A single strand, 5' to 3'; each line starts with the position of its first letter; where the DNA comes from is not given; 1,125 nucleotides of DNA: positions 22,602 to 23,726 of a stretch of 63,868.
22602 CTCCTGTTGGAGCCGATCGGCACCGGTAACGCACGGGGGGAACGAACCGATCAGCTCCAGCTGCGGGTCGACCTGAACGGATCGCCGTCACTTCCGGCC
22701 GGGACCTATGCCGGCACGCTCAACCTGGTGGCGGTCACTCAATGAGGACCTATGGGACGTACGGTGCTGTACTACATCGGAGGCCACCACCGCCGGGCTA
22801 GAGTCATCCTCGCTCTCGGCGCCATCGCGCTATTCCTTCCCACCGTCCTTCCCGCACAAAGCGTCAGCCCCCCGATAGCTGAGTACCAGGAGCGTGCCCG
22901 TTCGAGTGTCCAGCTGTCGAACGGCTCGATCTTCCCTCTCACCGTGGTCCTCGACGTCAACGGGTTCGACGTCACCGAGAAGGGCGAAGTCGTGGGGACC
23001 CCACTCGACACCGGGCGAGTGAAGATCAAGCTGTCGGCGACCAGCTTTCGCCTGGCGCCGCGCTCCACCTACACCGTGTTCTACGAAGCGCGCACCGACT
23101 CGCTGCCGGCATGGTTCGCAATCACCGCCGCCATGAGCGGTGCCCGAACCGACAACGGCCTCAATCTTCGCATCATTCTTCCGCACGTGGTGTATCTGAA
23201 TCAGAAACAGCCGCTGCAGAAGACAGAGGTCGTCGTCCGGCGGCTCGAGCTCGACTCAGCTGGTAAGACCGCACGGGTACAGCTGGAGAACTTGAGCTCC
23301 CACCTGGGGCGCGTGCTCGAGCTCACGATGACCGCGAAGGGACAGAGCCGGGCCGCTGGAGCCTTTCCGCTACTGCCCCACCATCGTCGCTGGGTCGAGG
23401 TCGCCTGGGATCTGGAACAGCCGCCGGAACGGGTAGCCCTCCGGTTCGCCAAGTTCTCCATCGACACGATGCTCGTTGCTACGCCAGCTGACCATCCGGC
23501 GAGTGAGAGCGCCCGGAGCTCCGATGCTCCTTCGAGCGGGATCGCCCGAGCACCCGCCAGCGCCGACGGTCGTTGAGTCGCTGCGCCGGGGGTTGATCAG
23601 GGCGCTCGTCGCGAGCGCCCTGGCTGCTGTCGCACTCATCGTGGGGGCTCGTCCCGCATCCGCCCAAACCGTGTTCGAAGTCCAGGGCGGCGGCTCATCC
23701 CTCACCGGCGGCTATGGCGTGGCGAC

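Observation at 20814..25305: Five-gene chaperone-usher-like fibre locus with a non-canonical outer-membrane component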

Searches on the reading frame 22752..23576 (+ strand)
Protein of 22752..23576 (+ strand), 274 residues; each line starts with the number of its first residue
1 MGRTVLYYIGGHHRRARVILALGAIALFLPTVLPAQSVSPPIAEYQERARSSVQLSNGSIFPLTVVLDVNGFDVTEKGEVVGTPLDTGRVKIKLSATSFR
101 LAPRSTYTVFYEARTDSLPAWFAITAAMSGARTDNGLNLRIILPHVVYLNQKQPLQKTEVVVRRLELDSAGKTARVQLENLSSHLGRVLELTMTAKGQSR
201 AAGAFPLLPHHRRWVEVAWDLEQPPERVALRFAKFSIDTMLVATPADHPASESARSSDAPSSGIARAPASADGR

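Call 3: search_protein_families(library=pfam, proteins=[window:22752-23576:+], max_evalue=1)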
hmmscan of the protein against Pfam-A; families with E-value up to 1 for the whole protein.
window:22752-23576:+ (274 aa): 0 families

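Call 4: search_protein_families(library=ncbifam, proteins=[window:22752-23576:+], max_evalue=1)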
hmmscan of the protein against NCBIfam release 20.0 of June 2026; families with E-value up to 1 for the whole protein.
window:22752-23576:+ (274 aa): 0 families

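Call 5: find_encoding_contigs(protein=window:22752-23576:+, flank=10000, max_places=6)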
Protein window:22752-23576:+ (274 aa): no gene with exactly this product is on record in the collection.

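Call 8: find_homologous_proteins(query=window:22752-23573:+, max_evalue=0.001)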
Query window:22752-23573:+ (274 aa): 688 proteins with E <= 0.001 among 3254 candidates; the best 120 are listed.
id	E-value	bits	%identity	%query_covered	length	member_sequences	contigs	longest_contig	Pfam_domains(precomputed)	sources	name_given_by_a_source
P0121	6.8e-169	578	97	100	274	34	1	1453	-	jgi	-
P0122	1.5e-149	514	87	100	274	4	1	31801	-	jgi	jgi:hypothetical protein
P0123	4.9e-145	500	85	99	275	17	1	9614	-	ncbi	-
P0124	6.2e-143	493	83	100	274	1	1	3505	-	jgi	jgi:hypothetical protein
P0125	6.5e-127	440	76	100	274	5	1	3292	-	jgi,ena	-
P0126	4.0e-125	434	75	99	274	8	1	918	-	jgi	jgi:hypothetical protein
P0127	4.0e-124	431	75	100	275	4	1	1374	-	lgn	-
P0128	4.3e-123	428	75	94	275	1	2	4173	-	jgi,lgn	jgi:hypothetical protein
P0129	7.4e-123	427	81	86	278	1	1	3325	-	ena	-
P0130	8.0e-123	427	73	100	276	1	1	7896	-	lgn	-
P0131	1.5e-121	423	74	98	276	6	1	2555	-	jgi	-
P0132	1.4e-119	416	71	100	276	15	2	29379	-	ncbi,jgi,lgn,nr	ncbi:MAG TPA: hypothetical protein VE091_10015 [Gemmatimonadales bacterium]|nr:hypothetical protein 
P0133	2.7e-118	412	72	100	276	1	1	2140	-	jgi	-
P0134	2.0e-117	409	72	100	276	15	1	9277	-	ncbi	-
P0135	1.9e-114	399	68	100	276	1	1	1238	-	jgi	jgi:hypothetical protein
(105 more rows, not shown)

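Call 11: search_solved_structures(query=A2, max_evalue=10, show_alignments=2)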
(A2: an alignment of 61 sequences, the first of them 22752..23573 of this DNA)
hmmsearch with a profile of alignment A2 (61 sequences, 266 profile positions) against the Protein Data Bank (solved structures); distinct sequences matched with E-value up to 10: 4.
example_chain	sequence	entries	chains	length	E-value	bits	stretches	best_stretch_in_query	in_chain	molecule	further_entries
2o0y_A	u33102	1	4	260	0.64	12.2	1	188-242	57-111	Transcriptional regulator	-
8pkr_A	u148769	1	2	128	0.87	11.8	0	59-99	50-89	non-specific serine/threonine protein kinase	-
1ffk_Q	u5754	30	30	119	1.8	10.7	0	71-94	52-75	RIBOSOMAL PROTEIN L24 | 50S RIBOSOMAL PROTEIN L24 | 50S ribosomal protein L24P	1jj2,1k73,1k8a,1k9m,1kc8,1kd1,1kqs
1s72_T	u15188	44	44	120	1.9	10.7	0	71-94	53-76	50S ribosomal protein L24P | 50S ribosomal protein L24 | RPL24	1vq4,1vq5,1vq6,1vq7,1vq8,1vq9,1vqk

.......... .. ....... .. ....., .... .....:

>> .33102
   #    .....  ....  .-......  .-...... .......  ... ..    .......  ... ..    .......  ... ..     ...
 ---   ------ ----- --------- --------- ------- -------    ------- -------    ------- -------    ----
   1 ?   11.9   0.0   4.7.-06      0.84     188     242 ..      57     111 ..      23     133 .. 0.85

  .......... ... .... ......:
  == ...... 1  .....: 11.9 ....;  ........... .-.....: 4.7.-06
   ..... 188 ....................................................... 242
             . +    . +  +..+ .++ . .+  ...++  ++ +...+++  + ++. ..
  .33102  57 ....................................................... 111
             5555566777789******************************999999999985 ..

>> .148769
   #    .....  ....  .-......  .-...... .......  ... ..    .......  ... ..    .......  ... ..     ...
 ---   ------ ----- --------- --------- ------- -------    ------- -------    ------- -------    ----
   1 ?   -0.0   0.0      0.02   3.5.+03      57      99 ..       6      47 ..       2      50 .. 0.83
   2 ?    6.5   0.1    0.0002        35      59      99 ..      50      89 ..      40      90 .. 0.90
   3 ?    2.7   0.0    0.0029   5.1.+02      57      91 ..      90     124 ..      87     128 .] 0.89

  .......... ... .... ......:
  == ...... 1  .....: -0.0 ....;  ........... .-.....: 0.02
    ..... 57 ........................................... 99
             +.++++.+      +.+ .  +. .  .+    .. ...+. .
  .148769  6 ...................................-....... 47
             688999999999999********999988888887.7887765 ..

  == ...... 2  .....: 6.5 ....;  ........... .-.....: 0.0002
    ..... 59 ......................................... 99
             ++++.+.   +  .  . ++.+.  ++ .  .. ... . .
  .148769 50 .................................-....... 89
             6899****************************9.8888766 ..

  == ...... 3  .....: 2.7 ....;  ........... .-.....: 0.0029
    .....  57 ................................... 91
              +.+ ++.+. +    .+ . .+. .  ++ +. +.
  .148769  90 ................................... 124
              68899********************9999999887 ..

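Call 60: search_protein_representatives(alignment_id=A2)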
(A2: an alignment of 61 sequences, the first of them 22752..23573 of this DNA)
Query: 61 sequences, 266 profile positions. Proteins with E-value up to 0.001 (for the whole library): 428; up to 1e-10: 279; up to 1e-30: 96. The best 150 are listed.
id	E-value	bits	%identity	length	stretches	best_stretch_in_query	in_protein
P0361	7.6e-112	389.1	-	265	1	20-260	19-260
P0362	5.4e-86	304.3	-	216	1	26-173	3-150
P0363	8.3e-81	287.3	-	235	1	23-242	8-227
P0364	9.5e-78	277.3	-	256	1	16-241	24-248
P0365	1.6e-77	276.5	-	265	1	23-246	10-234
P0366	9.3e-76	270.8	-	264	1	22-257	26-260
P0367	1.2e-72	260.6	-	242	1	13-245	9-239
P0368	3.4e-68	246.0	-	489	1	67-199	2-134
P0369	7.0e-68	244.9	-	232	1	53-212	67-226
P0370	2.6e-66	239.8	-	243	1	21-248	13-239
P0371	1.6e-64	233.9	-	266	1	21-248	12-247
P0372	4.1e-64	232.6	-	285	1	13-261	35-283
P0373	6.0e-64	232.0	-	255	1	17-246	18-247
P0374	9.5e-64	231.4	-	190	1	26-185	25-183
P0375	4.6e-63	229.1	-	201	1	23-161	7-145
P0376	9.9e-63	228.1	-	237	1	22-244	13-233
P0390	2.6e-54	200.4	-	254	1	23-243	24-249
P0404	1.5e-49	184.9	-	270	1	20-242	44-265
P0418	2.7e-42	161.1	-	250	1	23-246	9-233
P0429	8.1e-39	149.7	-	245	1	14-242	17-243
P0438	1.4e-35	139.1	-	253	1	15-242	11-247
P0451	5.4e-32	127.3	-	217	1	20-240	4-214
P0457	3.9e-30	121.2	-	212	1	21-238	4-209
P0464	8.8e-29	116.7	-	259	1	18-223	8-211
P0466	1.5e-28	116.0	-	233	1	17-228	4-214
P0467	4.0e-28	114.6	-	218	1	21-241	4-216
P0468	9.8e-28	113.3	-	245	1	16-241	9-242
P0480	7.4e-24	100.6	-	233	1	21-240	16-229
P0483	2.9e-23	98.6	-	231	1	14-241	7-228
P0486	5.1e-23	97.9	-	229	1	24-239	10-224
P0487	5.3e-23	97.8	-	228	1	22-241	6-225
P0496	8.7e-22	93.8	-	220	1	21-240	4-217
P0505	1.1e-20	90.2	-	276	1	18-240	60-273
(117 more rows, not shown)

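Call 62: search_protein_families(library=pfam, alignment_id=A8, max_evalue=0.1)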
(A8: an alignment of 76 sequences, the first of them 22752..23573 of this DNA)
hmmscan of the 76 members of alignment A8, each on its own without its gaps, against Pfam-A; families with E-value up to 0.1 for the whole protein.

A. member 1, window:22752-23573:+ (274 aa): 0 families

B. families by the number of members that match (of 76 scanned): 22 families
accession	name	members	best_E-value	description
PF17753.7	Ig_mannosidase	8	0.00098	Ig-fold domain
PF06280.18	fn3_5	3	0.0057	Fn3-like domain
PF00196.25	GerE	1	7.9e-09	Bacterial regulatory proteins, luxR family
PF20596.3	pAdhesive_11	1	0.0021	Putative adhesive domain (group 11)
PF13726.12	Na_H_antiport_2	1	0.0024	Na+-H+ antiporter family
PF20297.4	MSSS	1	0.0041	MutS2 and Smr-associated SH3 domain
PF16448.10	LapD_MoxY_N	1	0.0082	LapD/MoxY periplasmic domain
PF12555.13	SteA-like_C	1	0.012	SteA-like C-terminal domain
PF20579.4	LapA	1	0.018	LapA domain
PF00932.25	LTD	1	0.034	Lamin Tail Domain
PF05345.18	He_PIG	1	0.041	Putative Ig domain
PF10604.15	Polyketide_cyc2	1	0.042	Polyketide cyclase / dehydrase and lipid transport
PF11187.14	Mbeg1-like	1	0.051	Mbeg1-like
PF13006.12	Nterm_IS4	1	0.054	Insertion element 4 transposase N-terminal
PF07610.17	DUF1573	1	0.059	Protein of unknown function (DUF1573)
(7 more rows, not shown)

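Call 64: search_solved_structures(query=A8, max_evalue=10, show_alignments=3)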
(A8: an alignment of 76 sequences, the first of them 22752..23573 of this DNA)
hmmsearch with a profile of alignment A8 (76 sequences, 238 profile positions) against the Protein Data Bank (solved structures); distinct sequences matched with E-value up to 10: 1.
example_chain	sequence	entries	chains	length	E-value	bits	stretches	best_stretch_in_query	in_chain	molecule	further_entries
7k86_A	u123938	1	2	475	1.6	11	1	124-155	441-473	Glutamate--tRNA ligase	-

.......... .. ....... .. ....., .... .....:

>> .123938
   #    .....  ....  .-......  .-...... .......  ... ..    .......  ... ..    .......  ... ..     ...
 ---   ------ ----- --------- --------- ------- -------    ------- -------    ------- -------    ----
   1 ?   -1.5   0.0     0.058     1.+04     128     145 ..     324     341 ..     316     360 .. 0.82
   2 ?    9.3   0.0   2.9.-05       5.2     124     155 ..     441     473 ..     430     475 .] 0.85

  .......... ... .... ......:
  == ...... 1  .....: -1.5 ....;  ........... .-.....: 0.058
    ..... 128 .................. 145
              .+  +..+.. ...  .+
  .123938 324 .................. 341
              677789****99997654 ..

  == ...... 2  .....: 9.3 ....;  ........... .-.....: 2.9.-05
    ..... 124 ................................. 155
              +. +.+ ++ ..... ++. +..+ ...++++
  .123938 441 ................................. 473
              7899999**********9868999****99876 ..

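Call 65: find_encoding_contigs(protein=P0483, flank=6000, max_places=3)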
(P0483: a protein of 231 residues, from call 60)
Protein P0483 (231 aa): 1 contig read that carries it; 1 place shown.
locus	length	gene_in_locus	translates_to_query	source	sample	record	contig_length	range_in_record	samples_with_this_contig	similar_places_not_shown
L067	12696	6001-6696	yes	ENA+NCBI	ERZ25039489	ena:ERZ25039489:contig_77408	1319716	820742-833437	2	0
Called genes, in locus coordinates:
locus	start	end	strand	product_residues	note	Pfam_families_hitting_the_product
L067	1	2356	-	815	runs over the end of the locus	PF02203:TarH (weak), PF12729:4HB_MCP_1, PF00989:PAS, PF08448:PAS_4 (weak), PF13188:PAS_8 (weak), PF13426:PAS_9, PF00990:GGDEF, PF00563:EAL, +1 more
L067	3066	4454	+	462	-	PF00072:Response_reg, PF07238:PilZ (weak), PF07228:SpoIIE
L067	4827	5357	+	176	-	-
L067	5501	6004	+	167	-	-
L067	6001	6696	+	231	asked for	-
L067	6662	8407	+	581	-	-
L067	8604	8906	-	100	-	PF03992:ABM (weak)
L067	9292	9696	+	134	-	PF00072:Response_reg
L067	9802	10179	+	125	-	PF00989:PAS (weak), PF13188:PAS_8, PF13426:PAS_9 (weak)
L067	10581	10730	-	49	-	-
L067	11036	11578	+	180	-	-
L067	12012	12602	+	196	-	PF07238:PilZ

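Call 66: find_encoding_contigs(protein=P0496, flank=6000, max_places=3)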
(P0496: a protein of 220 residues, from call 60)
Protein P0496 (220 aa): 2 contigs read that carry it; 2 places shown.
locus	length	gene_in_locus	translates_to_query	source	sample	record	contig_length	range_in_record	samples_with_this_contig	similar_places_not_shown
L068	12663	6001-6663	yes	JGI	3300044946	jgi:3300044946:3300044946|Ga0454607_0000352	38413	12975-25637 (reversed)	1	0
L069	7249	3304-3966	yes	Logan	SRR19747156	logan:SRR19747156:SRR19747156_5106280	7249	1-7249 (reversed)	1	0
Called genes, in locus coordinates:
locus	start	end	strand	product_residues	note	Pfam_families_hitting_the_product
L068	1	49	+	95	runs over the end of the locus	-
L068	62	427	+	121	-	-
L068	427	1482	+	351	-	PF02368:Big_2, PF22359:Big-like (weak)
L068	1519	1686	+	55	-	-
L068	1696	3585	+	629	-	PF18998:Flg_new_2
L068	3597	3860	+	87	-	-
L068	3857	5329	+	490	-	-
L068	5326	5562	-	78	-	-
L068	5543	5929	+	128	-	-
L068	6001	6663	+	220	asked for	-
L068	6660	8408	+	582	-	-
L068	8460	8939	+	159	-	PF04542:Sigma70_r2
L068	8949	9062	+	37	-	-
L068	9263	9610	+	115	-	-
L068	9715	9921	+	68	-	-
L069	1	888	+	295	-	?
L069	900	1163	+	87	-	-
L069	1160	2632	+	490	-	-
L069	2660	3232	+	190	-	-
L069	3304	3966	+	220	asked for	-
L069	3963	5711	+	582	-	-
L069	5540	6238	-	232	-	-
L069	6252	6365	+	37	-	-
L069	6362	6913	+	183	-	PF13451:zf_Tbcl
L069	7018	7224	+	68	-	-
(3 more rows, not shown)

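Call 67: search_protein_families(library=pfam, proteins=[L067:4827-5357:+, L067:5501-6004:+, L067:6001-6696:+, L067:6662-8407:+, L069:2660-3232:+, L069:3304-3966:+, L069:3963-5711:+, L069:1160-2632:+], max_evalue=1)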
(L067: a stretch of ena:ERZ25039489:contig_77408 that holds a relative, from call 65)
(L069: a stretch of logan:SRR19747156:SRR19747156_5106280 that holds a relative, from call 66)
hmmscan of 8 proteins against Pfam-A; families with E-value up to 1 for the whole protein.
L067:4827-5357:+ (176 aa): 0 families

L067:5501-6004:+ (167 aa): 0 families

L067:6001-6696:+ (231 aa): 1 family
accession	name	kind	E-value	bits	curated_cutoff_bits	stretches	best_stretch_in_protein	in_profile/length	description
PF16448.10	LapD_MoxY_N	-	0.0082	16.5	25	1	103-143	73-113/124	LapD/MoxY periplasmic domain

L067:6662-8407:+ (581 aa): 3 families
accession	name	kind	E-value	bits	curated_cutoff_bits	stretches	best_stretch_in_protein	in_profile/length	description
PF16371.11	MetallophosN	-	0.042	14.5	35.6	1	476-508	6-37/77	N terminal of Calcineurin-like phosphoesterase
PF13620.12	CarboxypepD_reg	-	0.17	12.7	32.3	1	467-512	2-52/82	Carboxypeptidase regulatory-like domain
PF13715.12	CarbopepD_reg_2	-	0.17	12.4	32.2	1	467-513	1-49/88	CarboxypepD_reg-like domain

L069:2660-3232:+ (190 aa): 0 families

L069:3304-3966:+ (220 aa): 1 family
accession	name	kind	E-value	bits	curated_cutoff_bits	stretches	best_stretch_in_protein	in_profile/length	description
PF06280.18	fn3_5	-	0.0057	17.8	27.6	1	35-104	10-80/112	Fn3-like domain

L069:3963-5711:+ (582 aa): 0 families

L069:1160-2632:+ (490 aa): 2 families
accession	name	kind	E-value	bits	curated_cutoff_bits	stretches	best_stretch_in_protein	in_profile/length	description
PF03442.20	CBM_X2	-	0.0072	16.8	28.9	1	310-345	12-49/83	Carbohydrate binding domain X2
PF14344.12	DUF4397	-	0.074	14.1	30.6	0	306-353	38-86/119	Domain of unknown function (DUF4397)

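Call 70: list_cluster_members(proteins=[P0457, P0464, P0466, P0467, P0468, P0480, P0483, P0486, P0487, P0496])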
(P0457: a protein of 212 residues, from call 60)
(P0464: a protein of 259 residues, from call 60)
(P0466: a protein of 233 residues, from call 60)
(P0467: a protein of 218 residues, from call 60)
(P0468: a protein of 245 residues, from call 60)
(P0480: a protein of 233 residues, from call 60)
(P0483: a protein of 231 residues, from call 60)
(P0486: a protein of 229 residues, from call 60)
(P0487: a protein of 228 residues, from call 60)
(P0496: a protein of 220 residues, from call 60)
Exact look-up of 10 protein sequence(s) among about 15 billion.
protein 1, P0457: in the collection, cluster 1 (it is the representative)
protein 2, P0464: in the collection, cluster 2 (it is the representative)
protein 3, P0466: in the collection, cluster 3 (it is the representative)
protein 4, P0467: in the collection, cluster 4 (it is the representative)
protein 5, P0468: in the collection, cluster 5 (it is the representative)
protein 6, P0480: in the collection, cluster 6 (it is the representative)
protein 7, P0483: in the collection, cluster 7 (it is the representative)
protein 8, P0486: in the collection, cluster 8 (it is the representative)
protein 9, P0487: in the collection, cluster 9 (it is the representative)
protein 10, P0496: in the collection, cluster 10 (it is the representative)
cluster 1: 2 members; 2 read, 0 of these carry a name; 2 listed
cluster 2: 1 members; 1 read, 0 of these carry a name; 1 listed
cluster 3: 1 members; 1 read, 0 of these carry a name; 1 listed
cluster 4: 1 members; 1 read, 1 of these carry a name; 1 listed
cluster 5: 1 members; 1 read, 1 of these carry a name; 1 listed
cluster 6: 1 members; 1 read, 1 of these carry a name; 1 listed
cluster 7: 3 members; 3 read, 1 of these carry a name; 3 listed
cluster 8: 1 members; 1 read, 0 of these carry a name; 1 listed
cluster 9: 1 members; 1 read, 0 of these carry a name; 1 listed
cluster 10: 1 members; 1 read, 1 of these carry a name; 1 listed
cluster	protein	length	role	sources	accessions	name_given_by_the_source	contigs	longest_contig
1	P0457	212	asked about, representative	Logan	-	-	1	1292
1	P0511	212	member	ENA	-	-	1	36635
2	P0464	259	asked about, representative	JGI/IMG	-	-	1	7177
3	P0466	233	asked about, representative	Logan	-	-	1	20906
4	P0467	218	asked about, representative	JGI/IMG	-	hypothetical protein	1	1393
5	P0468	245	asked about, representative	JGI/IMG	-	hypothetical protein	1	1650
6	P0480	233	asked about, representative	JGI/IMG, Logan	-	hypothetical protein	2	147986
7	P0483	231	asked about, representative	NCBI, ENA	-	-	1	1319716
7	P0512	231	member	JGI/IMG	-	hypothetical protein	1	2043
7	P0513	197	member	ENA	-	-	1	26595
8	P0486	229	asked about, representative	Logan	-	-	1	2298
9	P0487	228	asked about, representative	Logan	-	-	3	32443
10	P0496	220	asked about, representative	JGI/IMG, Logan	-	hypothetical protein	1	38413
